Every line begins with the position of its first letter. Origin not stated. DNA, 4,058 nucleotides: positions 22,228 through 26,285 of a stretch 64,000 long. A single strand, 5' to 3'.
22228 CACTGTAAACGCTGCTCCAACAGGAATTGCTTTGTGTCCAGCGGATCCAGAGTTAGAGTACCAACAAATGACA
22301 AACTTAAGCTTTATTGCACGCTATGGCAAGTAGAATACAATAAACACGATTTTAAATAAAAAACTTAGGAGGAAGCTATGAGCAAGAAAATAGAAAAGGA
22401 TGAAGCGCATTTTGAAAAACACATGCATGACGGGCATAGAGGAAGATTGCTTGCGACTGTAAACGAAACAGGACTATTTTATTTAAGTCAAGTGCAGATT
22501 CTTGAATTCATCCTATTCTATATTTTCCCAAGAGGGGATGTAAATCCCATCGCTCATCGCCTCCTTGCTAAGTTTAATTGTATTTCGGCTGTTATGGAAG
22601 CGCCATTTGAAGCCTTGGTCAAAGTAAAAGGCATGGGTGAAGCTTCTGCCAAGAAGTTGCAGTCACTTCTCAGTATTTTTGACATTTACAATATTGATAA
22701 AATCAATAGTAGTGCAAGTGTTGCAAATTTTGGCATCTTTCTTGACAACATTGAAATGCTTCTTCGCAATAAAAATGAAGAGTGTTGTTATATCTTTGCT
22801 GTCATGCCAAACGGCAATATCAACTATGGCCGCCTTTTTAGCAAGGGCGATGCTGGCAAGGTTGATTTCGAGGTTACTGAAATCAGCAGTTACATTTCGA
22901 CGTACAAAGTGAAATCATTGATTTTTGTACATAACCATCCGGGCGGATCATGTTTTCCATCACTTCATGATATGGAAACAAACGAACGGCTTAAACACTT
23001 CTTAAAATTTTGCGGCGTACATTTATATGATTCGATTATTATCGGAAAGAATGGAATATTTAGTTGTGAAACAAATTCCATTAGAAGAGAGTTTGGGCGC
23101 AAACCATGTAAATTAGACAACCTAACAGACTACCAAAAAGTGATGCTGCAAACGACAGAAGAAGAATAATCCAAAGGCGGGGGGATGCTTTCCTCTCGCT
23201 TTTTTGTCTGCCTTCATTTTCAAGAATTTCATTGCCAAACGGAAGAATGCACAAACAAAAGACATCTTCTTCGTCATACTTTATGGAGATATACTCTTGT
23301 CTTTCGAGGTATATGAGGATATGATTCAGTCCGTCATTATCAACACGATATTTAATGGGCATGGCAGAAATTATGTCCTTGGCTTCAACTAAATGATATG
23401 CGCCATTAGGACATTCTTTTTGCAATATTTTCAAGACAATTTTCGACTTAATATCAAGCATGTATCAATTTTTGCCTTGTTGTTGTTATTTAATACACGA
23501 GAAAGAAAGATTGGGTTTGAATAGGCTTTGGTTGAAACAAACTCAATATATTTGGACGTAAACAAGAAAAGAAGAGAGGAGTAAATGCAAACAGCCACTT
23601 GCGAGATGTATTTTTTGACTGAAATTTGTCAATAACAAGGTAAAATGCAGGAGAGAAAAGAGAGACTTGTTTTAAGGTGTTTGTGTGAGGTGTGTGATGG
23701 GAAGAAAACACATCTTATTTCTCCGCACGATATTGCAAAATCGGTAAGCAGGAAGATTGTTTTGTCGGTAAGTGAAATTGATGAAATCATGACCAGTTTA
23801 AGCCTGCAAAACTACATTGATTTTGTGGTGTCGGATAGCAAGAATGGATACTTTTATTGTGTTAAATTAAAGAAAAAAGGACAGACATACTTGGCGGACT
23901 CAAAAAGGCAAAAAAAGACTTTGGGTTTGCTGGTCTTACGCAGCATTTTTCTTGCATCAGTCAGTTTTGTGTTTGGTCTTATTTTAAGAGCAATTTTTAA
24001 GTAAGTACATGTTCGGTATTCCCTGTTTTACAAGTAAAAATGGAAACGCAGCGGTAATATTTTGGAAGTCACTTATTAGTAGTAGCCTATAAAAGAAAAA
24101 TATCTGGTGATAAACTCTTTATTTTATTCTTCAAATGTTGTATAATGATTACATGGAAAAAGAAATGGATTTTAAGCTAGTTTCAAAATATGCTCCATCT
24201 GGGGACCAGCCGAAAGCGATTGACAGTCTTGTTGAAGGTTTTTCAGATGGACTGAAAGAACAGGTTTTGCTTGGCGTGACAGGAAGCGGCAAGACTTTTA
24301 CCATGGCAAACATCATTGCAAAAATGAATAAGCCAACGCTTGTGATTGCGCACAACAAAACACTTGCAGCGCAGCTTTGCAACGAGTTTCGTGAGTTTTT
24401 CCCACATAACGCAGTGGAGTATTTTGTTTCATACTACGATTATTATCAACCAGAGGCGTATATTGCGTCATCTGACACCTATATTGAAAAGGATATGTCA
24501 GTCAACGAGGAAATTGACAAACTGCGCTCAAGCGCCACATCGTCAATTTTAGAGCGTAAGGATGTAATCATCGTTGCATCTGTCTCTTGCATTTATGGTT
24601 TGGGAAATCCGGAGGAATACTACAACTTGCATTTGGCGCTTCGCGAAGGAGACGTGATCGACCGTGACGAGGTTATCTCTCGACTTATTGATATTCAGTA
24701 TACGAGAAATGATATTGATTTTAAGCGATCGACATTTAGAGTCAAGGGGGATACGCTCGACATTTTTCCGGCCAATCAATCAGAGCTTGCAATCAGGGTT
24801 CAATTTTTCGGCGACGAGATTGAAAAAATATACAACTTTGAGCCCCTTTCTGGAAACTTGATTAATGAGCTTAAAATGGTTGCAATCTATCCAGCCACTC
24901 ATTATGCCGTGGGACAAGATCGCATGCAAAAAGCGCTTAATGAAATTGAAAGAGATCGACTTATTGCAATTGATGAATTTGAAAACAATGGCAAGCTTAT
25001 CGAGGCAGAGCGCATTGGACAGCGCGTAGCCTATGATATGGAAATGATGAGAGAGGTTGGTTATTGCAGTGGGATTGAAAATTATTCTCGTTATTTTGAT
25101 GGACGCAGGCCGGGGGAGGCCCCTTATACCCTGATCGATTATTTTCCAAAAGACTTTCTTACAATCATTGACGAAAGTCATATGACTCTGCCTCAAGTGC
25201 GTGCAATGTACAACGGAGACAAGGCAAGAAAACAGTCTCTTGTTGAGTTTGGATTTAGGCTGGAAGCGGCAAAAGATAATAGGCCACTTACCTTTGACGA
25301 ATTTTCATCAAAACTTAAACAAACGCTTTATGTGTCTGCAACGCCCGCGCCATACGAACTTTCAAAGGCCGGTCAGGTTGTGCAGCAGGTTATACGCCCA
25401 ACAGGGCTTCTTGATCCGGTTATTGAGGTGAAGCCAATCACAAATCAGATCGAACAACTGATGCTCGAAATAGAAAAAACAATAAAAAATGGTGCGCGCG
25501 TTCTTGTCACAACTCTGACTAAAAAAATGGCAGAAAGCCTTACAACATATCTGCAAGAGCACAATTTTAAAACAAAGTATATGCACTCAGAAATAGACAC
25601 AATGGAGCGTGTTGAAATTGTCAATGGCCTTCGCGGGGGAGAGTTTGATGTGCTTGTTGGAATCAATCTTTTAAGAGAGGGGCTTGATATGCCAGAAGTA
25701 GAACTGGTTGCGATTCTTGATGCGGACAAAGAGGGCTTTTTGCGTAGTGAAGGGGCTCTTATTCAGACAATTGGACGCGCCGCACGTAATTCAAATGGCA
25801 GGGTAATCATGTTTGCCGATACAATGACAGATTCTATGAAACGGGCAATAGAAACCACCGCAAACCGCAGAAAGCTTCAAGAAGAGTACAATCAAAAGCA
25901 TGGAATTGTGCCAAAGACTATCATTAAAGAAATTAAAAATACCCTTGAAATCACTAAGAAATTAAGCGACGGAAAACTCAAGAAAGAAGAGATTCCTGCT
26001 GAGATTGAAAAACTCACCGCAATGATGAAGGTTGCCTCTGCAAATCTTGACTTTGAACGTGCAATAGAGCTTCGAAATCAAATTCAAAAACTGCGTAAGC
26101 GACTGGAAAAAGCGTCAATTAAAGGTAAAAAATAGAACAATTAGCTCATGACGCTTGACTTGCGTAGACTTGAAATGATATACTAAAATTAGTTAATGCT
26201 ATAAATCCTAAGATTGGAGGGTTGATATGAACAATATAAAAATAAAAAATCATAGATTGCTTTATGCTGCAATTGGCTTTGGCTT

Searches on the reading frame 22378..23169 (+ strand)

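Call 9: search_protein_families(library=pfam, proteins=[window:22378-23169:+], max_evalue=0.001)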
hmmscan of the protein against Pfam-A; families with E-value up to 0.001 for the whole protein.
window:22378-23169:+ (263 aa): 1 family
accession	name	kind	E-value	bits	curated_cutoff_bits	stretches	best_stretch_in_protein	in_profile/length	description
PF04002.20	RadC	-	1.4e-17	64.2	22.1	1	126-232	12-118/121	RadC-like JAB domain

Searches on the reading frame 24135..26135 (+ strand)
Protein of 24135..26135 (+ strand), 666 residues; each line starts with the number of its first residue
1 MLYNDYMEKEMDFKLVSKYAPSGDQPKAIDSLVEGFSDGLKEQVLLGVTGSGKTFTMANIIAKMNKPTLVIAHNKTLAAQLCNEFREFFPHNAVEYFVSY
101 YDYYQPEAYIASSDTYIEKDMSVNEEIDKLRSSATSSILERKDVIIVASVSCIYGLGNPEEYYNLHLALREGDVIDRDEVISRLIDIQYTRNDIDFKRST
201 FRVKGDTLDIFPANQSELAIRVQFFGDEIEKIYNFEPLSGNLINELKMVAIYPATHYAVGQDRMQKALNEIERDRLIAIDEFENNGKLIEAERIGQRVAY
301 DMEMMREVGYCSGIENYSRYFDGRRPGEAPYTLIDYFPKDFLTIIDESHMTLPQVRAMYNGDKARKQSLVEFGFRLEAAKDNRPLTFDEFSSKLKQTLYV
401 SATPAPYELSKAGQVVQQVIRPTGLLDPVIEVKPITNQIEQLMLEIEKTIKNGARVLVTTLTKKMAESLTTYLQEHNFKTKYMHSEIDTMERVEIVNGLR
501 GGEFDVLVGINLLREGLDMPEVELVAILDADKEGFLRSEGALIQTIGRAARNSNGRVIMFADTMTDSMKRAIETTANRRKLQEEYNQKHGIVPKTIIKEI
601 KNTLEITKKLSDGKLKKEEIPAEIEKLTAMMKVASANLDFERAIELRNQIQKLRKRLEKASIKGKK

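Call 9: search_protein_families(library=pfam, proteins=[window:24135-26135:+], max_evalue=0.001)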
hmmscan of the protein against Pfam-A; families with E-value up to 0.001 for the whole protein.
window:24135-26135:+ (666 aa): 6 families
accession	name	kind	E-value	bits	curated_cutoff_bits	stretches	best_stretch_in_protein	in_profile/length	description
PF17757.6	UvrB_inter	-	6.6e-34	116.3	22.9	1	167-257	1-91/91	UvrB interaction domain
PF12344.14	UvrB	-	4.7e-21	74.8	27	1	559-601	1-43/43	Ultra-violet resistance protein B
PF00271.37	Helicase_C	-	7.1e-20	71.7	23.5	1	446-552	10-109/110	Helicase conserved C-terminal domain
PF04851.21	ResIII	-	1.4e-13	51.6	22.5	1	23-146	6-130/164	Type III restriction enzyme, res subunit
PF02151.25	UVR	-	7.6e-08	32.3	21.5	1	623-655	3-35/36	UvrB/uvrC motif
PF00270.35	DEAD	-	2.7e-07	30.9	26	1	24-94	3-74/167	DEAD/DEAH box helicase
